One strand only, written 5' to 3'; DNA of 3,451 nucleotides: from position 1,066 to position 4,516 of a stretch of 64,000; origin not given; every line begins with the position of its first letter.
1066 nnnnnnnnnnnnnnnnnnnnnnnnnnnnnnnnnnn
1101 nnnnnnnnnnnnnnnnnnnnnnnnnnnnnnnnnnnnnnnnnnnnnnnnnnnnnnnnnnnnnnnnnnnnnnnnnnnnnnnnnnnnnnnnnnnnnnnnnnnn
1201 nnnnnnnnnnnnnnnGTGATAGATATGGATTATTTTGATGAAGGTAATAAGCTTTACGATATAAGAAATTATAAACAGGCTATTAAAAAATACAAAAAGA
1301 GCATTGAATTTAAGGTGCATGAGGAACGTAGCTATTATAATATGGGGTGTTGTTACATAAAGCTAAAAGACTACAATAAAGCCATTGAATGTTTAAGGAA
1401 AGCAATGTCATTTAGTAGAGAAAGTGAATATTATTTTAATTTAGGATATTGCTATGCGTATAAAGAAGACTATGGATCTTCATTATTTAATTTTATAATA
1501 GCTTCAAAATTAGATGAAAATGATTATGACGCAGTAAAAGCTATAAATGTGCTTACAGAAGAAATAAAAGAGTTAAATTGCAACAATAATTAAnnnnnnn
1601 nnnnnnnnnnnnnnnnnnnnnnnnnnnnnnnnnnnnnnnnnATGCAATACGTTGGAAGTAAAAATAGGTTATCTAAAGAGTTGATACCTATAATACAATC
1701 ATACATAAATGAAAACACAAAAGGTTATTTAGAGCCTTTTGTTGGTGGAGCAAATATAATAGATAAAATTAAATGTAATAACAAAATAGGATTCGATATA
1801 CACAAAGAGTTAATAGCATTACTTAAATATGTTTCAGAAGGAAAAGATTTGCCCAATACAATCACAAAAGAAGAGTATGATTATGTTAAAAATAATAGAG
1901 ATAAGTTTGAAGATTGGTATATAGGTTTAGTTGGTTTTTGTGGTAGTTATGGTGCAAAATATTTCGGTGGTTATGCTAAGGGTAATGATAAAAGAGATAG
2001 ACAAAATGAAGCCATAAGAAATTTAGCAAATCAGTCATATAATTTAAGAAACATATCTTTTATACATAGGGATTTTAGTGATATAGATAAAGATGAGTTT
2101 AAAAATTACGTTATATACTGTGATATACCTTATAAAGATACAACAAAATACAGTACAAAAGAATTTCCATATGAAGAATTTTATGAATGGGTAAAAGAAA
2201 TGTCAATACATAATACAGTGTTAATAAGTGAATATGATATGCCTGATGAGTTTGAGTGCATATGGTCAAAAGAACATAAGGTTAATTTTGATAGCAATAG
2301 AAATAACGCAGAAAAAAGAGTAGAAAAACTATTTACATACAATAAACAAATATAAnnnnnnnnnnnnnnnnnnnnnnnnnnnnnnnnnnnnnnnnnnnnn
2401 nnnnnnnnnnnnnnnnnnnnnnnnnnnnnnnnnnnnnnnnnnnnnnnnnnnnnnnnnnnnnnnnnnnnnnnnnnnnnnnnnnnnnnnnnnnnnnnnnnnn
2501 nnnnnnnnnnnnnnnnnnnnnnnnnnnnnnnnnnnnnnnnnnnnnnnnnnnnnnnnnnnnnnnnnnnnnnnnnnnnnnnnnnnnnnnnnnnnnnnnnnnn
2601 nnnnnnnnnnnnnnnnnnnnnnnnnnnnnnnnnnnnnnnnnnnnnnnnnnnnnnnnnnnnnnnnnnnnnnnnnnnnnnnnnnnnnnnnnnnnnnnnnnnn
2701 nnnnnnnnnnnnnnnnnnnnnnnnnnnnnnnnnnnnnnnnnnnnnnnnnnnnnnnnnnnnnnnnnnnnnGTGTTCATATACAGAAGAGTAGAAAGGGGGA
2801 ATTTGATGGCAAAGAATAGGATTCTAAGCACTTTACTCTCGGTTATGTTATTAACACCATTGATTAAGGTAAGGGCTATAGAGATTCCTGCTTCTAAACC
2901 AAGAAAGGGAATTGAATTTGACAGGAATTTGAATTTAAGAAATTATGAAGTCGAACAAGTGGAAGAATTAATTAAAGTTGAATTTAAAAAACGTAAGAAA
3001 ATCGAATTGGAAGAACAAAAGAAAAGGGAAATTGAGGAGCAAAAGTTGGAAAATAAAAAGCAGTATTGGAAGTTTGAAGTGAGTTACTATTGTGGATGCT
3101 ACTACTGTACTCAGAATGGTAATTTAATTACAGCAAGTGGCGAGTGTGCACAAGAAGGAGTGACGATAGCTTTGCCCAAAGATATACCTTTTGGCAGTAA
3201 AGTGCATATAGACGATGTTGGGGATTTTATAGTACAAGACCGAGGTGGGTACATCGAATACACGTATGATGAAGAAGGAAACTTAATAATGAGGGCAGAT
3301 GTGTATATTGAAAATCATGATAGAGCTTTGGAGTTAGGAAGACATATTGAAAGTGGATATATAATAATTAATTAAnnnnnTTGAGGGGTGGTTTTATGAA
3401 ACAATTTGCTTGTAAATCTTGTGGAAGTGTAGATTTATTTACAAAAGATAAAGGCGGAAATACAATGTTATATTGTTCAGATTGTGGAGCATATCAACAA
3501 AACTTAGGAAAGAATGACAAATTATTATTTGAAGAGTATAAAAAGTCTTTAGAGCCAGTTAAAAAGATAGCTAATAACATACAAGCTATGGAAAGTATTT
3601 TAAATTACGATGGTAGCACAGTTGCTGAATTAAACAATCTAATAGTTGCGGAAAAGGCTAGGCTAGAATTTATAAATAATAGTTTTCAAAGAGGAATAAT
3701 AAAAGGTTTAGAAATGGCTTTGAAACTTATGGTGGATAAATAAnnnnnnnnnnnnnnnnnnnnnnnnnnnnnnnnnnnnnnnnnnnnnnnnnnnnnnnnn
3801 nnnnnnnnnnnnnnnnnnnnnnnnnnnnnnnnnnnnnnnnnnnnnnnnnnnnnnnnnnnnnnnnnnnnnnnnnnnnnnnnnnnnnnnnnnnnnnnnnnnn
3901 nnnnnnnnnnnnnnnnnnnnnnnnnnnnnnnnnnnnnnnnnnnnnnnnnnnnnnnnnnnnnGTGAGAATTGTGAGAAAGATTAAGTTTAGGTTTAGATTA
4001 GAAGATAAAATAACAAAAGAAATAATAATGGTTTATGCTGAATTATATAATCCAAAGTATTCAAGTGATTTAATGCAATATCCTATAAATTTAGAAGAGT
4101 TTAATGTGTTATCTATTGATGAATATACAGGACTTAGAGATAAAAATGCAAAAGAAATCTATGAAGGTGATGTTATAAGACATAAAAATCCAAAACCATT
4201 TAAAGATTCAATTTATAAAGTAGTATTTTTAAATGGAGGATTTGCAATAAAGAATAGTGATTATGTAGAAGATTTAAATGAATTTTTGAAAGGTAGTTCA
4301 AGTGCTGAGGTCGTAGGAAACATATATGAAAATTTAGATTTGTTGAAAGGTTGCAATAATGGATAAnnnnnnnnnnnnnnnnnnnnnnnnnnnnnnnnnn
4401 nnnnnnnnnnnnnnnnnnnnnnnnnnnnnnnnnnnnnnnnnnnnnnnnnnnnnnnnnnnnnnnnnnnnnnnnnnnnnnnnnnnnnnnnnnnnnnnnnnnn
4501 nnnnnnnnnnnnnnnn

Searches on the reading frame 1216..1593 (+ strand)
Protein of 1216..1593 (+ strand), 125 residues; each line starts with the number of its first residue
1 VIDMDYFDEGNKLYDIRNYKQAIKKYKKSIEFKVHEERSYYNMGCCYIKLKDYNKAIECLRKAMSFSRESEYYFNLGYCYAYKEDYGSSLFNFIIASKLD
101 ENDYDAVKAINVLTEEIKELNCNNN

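Call 92: search_protein_families(library=phrogs, proteins=[window:1216-1593:+], max_evalue=0.001)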
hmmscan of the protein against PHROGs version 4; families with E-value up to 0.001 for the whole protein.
window:1216-1593:+ (125 aa): 3 families
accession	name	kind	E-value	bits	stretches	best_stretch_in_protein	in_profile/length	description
phrog_7590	-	unknown function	1.6e-07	32.3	1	3-86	55-139/234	-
phrog_5208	-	unknown function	4.4e-05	23.7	1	13-82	188-265/372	-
phrog_13126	-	moron, auxiliary metabolic gene and host takeover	0.0006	20.1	1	14-85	240-313/394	beta-1,4-glycosyltransferase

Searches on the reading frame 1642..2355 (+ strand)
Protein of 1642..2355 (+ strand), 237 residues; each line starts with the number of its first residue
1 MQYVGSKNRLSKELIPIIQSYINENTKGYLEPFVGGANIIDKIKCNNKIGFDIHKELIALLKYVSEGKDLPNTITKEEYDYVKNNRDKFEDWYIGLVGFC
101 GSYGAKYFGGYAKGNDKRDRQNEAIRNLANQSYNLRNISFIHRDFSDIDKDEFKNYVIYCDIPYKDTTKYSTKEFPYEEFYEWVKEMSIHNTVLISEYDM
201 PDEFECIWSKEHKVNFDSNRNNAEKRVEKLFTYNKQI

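Call 19: search_protein_families(library=phrogs, proteins=[window:1642-2355:+], max_evalue=0.001)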
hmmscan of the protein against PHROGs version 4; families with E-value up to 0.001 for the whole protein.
window:1642-2355:+ (237 aa): 3 families
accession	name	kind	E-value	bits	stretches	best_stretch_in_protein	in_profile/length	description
phrog_56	-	other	8e-36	125.5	1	2-235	66-325/647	DNA methyltransferase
phrog_36652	-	unknown function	4e-07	30.9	1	103-232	91-215/219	-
phrog_1996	-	other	0.00039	21.4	1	123-206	22-110/150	DNA methyltransferase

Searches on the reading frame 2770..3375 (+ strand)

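Call 19: search_protein_families(library=phrogs, proteins=[window:2770-3375:+], max_evalue=0.001)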
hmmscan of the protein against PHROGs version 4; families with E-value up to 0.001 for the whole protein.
window:2770-3375:+ (201 aa): 6 families
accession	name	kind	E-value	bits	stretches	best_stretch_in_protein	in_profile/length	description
phrog_22529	-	unknown function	2.4e-17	64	1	82-199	34-146/148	-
phrog_6631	-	unknown function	1.7e-11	45.1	1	63-199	106-250/251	-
phrog_25245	-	unknown function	1.3e-08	35.5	1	77-163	62-145/178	-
phrog_9810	-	unknown function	1.2e-06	29.7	1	32-200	20-184/186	-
phrog_2307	-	other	3e-06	28.1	1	76-192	92-204/212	L-alanyl-D-glutamate peptidase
phrog_33758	-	unknown function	0.00028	21.7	1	118-190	92-163/173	-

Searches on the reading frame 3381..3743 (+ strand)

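Call 92: search_protein_families(library=phrogs, proteins=[window:3381-3743:+], max_evalue=0.001)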
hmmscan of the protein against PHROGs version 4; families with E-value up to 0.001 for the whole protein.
window:3381-3743:+ (120 aa): 1 family
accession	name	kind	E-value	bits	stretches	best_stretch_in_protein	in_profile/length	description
phrog_5516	-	unknown function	0.00035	21.6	1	10-62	6-64/90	-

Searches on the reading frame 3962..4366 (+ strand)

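Call 92: search_protein_families(library=phrogs, proteins=[window:3962-4366:+], max_evalue=0.001)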
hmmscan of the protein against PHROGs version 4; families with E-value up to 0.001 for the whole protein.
window:3962-4366:+ (134 aa): 3 families
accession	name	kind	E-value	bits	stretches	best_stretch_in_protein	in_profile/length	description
phrog_98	-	unknown function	1.4e-22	81.2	1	9-130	28-152/208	-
phrog_8684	-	unknown function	5.5e-11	43.7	1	52-130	61-162/164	-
phrog_24347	-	unknown function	1.9e-07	31.6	1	7-128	131-241/245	-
